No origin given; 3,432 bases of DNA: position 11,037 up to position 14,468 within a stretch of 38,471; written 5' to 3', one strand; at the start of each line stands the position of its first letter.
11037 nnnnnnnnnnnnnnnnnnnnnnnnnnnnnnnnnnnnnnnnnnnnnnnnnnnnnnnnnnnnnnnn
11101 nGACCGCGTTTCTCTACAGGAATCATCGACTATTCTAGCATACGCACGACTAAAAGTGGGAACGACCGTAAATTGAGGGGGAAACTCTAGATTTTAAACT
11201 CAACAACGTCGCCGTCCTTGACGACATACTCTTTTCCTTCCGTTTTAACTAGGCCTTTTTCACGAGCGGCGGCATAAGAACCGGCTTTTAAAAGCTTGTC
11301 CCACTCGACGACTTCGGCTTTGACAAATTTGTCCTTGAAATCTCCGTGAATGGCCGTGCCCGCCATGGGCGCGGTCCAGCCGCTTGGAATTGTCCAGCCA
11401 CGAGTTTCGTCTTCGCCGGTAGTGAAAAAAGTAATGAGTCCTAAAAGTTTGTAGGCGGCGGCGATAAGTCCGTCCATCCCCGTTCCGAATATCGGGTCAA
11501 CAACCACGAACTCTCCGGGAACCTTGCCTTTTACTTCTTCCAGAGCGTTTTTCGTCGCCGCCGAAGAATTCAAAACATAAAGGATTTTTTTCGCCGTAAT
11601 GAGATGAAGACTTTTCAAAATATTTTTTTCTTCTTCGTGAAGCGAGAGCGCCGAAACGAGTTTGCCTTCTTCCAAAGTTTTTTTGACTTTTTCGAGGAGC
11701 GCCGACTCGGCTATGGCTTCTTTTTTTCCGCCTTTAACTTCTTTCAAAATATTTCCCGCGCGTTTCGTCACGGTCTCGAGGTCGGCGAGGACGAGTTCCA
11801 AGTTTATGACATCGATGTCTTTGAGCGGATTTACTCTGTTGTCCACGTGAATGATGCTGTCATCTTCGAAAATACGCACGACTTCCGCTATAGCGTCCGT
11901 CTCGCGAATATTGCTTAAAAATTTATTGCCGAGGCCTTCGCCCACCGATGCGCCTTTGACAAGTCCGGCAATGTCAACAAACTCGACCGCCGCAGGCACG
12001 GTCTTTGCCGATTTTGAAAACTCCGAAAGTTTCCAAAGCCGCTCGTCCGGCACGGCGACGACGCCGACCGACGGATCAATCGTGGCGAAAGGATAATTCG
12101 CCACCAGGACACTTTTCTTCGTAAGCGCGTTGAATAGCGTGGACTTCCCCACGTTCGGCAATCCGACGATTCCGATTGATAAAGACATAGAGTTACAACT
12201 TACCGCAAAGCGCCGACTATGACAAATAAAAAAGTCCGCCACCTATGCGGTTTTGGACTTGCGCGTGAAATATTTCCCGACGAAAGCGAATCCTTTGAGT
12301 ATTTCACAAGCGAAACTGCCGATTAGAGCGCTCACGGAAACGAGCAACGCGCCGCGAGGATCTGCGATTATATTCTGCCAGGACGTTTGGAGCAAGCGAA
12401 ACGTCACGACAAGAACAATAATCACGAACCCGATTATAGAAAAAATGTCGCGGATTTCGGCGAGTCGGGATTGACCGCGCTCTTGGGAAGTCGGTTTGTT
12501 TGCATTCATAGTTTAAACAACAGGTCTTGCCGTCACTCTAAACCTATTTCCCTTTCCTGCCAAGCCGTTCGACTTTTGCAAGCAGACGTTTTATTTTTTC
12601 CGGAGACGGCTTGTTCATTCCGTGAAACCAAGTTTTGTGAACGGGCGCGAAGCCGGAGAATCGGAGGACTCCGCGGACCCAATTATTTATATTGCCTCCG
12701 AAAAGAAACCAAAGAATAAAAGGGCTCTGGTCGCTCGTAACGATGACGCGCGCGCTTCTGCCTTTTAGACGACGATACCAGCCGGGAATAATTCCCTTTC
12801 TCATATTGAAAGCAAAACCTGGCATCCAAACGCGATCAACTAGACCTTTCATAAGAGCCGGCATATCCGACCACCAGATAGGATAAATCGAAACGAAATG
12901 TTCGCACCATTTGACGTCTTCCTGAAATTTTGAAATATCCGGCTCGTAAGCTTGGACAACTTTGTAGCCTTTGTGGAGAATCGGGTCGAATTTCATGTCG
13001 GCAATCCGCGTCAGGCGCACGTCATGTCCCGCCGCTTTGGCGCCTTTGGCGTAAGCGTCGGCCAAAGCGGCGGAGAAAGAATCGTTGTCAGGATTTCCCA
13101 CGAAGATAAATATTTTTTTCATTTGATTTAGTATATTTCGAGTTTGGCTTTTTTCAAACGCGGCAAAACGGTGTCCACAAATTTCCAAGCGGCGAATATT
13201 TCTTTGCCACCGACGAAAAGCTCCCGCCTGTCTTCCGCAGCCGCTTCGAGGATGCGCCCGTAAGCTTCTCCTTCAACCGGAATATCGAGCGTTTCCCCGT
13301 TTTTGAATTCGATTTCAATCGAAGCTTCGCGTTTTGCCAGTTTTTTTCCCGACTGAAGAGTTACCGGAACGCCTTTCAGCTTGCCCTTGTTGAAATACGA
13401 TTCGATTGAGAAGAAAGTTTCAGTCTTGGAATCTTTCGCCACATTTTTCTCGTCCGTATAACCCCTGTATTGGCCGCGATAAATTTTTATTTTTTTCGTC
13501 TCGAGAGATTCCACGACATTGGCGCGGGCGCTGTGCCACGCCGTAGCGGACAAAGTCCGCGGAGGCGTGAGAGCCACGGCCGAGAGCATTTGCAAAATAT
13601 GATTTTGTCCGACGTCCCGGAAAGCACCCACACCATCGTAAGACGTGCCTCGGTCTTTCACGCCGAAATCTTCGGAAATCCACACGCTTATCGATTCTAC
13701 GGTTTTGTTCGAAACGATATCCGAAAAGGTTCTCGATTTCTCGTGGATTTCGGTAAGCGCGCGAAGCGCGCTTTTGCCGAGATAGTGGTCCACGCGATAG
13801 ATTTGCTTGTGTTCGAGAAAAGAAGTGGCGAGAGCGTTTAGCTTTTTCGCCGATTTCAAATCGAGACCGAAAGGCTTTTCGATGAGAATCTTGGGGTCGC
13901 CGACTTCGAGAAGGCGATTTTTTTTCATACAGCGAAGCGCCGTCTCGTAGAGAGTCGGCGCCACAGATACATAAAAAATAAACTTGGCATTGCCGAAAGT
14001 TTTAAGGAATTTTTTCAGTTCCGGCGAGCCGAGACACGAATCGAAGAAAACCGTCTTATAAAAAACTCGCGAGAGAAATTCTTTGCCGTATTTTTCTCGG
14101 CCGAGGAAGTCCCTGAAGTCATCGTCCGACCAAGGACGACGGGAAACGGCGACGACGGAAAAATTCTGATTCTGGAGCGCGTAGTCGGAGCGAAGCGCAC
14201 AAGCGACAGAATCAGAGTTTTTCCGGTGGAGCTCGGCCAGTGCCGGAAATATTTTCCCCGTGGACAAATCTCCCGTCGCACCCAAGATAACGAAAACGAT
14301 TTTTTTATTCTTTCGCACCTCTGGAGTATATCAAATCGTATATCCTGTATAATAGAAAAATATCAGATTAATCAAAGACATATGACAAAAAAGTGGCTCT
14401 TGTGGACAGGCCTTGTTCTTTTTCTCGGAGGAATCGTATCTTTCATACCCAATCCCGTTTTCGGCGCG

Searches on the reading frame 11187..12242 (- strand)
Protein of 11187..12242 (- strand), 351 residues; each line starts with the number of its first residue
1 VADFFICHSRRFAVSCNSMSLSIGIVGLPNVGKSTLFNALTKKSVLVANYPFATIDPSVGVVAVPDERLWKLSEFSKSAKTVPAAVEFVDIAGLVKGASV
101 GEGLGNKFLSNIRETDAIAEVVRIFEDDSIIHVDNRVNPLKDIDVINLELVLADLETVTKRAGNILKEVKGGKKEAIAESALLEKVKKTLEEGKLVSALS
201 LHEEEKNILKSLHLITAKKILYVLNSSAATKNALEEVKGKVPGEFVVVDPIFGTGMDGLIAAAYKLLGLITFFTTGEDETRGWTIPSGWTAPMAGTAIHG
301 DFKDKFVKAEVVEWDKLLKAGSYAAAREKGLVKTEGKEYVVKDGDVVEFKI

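Call 72: search_protein_families(library=pfam, proteins=[window:11187-12242:-], max_evalue=0.0001)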
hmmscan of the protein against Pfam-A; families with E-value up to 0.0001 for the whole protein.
window:11187-12242:- (351 aa): 3 families
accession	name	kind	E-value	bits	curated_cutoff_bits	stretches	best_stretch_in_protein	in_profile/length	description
PF06071.19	YchF-GTPase_C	-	2e-31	108.4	27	1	269-351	1-83/84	Protein of unknown function (DUF933)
PF01926.29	MMR_HSR1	-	3.9e-22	78.9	21.9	1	23-140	2-99/113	50S ribosome-binding GTPase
PF02421.24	FeoB_N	-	2.1e-09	37.6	27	1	23-65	3-45/156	Ferrous iron transport protein B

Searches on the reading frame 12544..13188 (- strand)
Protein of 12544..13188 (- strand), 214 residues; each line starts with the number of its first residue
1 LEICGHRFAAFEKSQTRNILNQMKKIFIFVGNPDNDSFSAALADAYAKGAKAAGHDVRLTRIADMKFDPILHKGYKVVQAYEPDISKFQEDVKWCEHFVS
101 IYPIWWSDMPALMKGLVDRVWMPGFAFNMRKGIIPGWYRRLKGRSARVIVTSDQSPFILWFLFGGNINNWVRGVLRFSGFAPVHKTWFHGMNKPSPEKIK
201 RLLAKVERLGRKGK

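Call 72: search_protein_families(library=pfam, proteins=[window:12544-13188:-], max_evalue=0.0001)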
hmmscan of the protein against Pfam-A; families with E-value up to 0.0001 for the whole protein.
window:12544-13188:- (214 aa): 2 families
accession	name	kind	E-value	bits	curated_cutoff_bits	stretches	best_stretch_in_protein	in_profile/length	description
PF02525.22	Flavodoxin_2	-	5.1e-32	111.6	27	1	24-207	1-195/198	Flavodoxin-like fold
PF03358.20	FMN_red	-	5.5e-15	55.7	24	1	25-121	2-97/152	NADPH-dependent FMN reductase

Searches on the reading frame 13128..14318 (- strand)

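Call 72: search_protein_families(library=pfam, proteins=[window:13128-14318:-], max_evalue=0.0001)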
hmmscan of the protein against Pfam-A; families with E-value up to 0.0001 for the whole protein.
window:13128-14318:- (396 aa): 2 families
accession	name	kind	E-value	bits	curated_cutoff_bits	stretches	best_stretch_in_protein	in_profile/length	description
PF02781.21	G6PD_C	-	5.6e-43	147.5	27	1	196-341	8-168/296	Glucose-6-phosphate dehydrogenase, C-terminal domain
PF00479.28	G6PD_N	-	6e-33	115.4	22.1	1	10-184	1-180/183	Glucose-6-phosphate dehydrogenase, NAD binding domain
